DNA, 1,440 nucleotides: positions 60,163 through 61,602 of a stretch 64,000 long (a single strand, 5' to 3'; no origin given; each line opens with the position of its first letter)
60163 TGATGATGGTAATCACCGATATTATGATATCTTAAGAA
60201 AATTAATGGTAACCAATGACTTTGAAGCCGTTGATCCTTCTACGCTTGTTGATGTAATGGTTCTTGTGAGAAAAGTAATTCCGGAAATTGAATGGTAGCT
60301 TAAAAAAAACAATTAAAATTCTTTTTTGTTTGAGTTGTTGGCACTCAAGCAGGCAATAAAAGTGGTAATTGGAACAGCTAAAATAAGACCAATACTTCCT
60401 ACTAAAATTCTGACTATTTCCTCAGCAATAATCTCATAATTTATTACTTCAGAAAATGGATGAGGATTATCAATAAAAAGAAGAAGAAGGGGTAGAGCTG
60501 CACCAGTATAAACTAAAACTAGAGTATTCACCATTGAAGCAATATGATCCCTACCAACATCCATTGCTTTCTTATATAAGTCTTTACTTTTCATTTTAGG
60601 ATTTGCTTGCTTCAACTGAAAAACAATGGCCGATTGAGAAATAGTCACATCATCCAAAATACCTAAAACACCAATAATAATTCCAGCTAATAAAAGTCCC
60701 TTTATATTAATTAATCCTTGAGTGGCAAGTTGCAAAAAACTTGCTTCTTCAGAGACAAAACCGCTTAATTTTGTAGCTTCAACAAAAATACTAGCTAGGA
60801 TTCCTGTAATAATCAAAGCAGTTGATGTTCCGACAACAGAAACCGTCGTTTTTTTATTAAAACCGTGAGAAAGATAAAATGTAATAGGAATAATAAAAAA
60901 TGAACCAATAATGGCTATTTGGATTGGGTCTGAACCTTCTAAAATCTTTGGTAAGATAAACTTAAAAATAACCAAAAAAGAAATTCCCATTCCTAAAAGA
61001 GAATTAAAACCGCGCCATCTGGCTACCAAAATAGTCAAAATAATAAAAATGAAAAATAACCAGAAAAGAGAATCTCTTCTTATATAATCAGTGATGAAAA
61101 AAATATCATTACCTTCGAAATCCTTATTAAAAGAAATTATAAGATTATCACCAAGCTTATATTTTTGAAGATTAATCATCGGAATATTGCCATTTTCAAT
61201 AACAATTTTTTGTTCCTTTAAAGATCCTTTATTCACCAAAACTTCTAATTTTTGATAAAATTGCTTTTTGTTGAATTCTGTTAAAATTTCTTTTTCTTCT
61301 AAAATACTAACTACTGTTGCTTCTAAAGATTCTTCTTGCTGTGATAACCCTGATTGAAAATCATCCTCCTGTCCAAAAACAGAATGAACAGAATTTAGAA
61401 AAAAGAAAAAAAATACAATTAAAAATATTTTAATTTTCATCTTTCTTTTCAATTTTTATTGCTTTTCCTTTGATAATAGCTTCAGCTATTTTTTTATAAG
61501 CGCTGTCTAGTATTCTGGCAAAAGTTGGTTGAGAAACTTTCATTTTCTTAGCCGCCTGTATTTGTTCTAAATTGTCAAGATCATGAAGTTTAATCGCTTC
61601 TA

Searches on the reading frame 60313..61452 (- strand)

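Call 26: search_protein_families(library=pfam, proteins=[window:60313-61452:-], max_evalue=0.01)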
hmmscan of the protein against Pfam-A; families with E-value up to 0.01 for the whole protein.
window:60313-61452:- (379 aa): 1 family
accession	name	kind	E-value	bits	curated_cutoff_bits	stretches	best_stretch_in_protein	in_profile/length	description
PF07907.16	YibE_F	-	7.8e-80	268.3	27.2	1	129-368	1-240/241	YibE/F-like protein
